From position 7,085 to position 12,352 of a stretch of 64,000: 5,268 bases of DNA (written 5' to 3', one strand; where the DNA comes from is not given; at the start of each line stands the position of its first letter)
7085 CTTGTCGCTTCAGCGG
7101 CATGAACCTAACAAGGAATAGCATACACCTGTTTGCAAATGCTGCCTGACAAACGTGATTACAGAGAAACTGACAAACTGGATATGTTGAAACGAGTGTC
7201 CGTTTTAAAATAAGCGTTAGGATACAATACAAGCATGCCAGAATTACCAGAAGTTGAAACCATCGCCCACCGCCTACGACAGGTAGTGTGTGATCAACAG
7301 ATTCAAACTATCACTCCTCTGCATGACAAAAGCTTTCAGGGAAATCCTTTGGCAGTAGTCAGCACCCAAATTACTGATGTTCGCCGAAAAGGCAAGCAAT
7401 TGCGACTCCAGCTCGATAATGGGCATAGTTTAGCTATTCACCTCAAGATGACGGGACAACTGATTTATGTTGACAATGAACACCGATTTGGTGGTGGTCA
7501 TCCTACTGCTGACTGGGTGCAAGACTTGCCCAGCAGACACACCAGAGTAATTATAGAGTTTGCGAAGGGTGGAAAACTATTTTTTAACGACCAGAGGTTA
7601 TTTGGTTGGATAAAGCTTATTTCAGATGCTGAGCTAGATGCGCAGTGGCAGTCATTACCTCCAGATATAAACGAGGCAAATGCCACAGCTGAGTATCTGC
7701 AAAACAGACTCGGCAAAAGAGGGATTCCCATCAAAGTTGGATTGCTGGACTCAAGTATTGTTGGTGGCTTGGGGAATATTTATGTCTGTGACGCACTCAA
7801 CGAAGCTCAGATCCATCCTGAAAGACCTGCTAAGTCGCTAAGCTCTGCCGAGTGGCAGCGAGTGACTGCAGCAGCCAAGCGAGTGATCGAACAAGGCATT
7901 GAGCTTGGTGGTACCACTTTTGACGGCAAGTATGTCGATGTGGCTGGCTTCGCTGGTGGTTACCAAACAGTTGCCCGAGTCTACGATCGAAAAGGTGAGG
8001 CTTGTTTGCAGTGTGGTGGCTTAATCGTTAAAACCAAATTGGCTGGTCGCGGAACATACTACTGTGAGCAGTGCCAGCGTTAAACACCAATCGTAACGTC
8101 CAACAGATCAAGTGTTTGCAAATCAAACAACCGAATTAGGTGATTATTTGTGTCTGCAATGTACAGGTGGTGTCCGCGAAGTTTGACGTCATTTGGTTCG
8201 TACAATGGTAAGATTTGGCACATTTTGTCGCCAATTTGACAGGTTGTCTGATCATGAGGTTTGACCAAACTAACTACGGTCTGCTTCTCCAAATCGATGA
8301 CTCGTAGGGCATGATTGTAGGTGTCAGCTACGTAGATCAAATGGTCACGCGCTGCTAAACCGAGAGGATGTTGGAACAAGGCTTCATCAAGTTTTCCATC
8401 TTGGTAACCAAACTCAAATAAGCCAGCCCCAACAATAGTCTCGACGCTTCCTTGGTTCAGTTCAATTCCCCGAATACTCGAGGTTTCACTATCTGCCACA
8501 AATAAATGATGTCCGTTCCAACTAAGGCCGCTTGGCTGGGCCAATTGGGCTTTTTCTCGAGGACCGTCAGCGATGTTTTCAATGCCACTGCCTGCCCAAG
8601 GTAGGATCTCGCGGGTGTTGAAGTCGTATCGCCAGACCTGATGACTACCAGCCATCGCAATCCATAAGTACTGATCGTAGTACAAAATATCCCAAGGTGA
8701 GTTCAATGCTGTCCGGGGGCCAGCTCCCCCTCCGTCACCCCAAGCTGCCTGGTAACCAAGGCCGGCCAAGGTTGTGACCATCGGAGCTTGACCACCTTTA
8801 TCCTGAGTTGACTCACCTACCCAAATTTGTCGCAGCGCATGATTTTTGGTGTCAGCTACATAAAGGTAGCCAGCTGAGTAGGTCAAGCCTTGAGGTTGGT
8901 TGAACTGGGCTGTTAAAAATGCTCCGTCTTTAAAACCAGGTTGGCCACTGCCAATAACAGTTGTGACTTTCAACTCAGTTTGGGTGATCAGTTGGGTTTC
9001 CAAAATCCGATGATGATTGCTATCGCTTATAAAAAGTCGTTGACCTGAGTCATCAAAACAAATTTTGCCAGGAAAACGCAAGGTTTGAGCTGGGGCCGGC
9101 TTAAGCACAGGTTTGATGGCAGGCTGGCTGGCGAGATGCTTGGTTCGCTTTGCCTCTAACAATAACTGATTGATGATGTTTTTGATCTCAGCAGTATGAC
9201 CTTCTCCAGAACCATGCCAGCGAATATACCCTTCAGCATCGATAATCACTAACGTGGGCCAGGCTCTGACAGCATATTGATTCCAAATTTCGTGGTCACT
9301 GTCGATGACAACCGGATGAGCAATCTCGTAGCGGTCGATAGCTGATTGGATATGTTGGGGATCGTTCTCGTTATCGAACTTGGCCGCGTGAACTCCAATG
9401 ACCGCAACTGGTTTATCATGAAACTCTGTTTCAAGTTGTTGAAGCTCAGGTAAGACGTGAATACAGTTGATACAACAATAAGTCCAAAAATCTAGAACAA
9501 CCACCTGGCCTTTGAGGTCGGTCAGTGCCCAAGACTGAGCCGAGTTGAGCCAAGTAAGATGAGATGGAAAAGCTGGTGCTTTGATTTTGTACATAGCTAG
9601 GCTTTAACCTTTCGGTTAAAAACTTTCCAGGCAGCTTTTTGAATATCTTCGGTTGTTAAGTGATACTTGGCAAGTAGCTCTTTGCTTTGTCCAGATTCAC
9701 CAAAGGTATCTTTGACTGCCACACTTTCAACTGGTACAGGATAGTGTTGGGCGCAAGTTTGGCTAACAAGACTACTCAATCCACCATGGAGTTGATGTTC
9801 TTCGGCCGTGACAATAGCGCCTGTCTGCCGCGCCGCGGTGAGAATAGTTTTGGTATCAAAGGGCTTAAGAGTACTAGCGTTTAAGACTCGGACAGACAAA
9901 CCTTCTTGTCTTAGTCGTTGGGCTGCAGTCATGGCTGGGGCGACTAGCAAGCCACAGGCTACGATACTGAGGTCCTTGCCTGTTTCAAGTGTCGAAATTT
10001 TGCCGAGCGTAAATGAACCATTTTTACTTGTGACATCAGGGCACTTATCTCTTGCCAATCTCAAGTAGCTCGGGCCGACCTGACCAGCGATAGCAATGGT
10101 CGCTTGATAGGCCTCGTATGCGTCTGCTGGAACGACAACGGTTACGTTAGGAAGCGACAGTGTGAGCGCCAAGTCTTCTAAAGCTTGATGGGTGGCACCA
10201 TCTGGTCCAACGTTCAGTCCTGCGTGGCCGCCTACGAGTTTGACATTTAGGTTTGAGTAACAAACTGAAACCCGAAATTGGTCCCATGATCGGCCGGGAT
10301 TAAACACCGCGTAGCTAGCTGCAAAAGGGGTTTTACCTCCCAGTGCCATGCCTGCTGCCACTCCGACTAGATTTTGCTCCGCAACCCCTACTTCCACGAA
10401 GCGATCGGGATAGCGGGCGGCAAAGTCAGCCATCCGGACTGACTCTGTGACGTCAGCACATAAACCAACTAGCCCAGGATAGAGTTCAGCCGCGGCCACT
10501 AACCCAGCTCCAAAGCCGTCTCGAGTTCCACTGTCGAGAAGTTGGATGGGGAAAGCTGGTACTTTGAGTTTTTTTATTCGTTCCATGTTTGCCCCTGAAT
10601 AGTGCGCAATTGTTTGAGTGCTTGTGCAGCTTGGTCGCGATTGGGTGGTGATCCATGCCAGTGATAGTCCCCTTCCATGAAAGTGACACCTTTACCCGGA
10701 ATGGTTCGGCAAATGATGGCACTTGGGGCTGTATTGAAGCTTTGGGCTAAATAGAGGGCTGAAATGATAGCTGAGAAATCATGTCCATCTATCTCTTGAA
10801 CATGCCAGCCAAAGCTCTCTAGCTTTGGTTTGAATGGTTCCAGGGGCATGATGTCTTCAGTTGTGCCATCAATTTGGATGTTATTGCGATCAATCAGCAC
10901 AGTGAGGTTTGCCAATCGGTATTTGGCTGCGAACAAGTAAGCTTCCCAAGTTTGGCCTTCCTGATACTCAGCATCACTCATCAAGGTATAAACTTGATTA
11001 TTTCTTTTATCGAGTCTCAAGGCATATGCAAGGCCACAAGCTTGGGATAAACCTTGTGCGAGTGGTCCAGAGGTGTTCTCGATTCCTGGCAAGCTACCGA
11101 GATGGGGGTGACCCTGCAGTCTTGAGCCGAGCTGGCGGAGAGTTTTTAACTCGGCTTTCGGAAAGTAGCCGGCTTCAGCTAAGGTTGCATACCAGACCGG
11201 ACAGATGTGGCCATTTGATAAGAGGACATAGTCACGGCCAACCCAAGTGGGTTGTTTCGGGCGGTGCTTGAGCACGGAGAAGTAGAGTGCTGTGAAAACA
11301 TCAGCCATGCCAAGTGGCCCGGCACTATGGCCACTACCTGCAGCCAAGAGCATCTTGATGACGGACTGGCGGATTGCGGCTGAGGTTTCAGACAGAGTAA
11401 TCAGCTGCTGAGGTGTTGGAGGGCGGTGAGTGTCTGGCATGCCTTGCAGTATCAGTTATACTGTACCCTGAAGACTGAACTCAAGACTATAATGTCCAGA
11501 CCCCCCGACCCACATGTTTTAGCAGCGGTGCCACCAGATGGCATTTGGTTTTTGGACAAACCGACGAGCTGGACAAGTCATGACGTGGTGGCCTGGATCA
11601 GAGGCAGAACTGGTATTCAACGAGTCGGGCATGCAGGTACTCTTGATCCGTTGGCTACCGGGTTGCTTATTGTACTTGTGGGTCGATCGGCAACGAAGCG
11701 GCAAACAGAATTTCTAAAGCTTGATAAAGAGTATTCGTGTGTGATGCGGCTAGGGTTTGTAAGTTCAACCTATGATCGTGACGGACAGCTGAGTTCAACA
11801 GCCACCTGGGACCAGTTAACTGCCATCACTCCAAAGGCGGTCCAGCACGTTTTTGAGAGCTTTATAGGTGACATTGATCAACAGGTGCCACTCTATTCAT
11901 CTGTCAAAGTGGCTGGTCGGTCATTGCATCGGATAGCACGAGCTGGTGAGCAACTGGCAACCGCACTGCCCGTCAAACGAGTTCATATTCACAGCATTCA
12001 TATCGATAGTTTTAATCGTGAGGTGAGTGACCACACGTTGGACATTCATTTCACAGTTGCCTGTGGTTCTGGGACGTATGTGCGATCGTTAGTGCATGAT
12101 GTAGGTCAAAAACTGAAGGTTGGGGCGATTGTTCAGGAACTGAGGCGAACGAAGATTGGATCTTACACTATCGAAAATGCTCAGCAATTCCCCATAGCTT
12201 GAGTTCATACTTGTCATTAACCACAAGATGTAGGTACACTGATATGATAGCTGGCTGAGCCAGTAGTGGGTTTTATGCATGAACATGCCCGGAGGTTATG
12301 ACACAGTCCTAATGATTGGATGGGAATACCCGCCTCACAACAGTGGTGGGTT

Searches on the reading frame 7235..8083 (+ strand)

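Call 89: search_protein_families(library=pfam, proteins=[window:7235-8083:+], max_evalue=0.0001)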
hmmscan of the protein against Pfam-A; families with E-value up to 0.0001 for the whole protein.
window:7235-8083:+ (282 aa): 3 families
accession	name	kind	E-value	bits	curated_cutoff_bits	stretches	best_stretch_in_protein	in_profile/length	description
PF01149.29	Fapy_DNA_glyco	-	4.3e-26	92.3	25.5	1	1-125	1-116/117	Formamidopyrimidine-DNA glycosylase N-terminal domain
PF06831.19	H2TH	-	8.5e-20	71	34.7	1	143-229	3-89/93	Formamidopyrimidine-DNA glycosylase H2TH domain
PF06827.20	zf-FPG_IleRS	-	1.6e-08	34.7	21.3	1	254-281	1-28/30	Zinc finger found in FPG and IleRS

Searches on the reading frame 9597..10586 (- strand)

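Call 89: search_protein_families(library=pfam, proteins=[window:9597-10586:-], max_evalue=0.0001)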
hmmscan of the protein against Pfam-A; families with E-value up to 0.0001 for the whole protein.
window:9597-10586:- (329 aa): 4 families
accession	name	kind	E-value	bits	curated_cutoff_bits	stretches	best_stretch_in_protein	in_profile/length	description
PF02779.29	Transket_pyr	-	9.3e-35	120.3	27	1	21-181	5-171/174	Transketolase, pyrimidine binding domain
PF02780.25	Transketolase_C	-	9.7e-29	100.2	25.9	1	195-315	1-124/124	Transketolase, C-terminal domain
PF22613.1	Transketolase_C_1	-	9.2e-07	29.5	27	1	201-311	9-113/113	Transketolase-like TK C-terminal domain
PF17147.9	PFOR_II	-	1.6e-05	25.6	27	1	206-277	3-74/102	Pyruvate:ferredoxin oxidoreductase core domain II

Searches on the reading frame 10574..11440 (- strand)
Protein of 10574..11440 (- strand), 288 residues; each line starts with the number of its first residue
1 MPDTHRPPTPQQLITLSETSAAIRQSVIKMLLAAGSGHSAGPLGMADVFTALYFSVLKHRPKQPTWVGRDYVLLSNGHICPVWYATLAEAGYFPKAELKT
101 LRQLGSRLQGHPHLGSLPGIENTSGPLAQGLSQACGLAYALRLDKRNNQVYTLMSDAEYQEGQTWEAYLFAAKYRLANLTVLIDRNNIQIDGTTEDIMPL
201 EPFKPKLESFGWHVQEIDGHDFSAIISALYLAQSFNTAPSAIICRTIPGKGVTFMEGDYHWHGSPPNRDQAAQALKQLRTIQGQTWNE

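Call 89: search_protein_families(library=pfam, proteins=[window:10574-11440:-], max_evalue=0.0001)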
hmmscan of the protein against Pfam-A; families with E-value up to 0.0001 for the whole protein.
window:10574-11440:- (288 aa): 3 families
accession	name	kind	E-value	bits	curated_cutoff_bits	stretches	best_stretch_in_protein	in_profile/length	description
PF00456.26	Transketolase_N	-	2.4e-57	194.8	22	1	21-277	7-274/334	Transketolase, thiamine diphosphate binding domain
PF13292.11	DXP_synthase_N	-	2.4e-07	30.7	21.2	1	16-191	18-176/274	1-deoxy-D-xylulose-5-phosphate synthase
PF00676.26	E1_dh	-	1.9e-05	24.2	22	1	120-234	96-209/300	Dehydrogenase E1 component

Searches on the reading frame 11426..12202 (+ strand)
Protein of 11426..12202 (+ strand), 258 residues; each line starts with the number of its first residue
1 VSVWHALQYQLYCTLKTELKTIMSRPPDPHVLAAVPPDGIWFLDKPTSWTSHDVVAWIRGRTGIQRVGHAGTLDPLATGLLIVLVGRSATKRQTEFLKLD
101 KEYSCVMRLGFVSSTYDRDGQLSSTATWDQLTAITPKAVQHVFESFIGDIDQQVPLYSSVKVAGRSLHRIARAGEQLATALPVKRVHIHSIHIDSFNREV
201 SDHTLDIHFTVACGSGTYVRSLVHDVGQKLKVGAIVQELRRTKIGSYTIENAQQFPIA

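Call 89: search_protein_families(library=pfam, proteins=[window:11426-12202:+], max_evalue=0.0001)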
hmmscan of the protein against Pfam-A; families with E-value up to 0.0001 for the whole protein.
window:11426-12202:+ (258 aa): 2 families
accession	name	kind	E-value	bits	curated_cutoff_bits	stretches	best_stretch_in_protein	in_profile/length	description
PF01509.24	TruB_N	-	9.9e-40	136.8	27.3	1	62-219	4-149/149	TruB family pseudouridylate synthase (N terminal domain)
PF16198.10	TruB_C_2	-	5.8e-09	36.4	29.3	1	220-250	1-31/66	tRNA pseudouridylate synthase B C-terminal domain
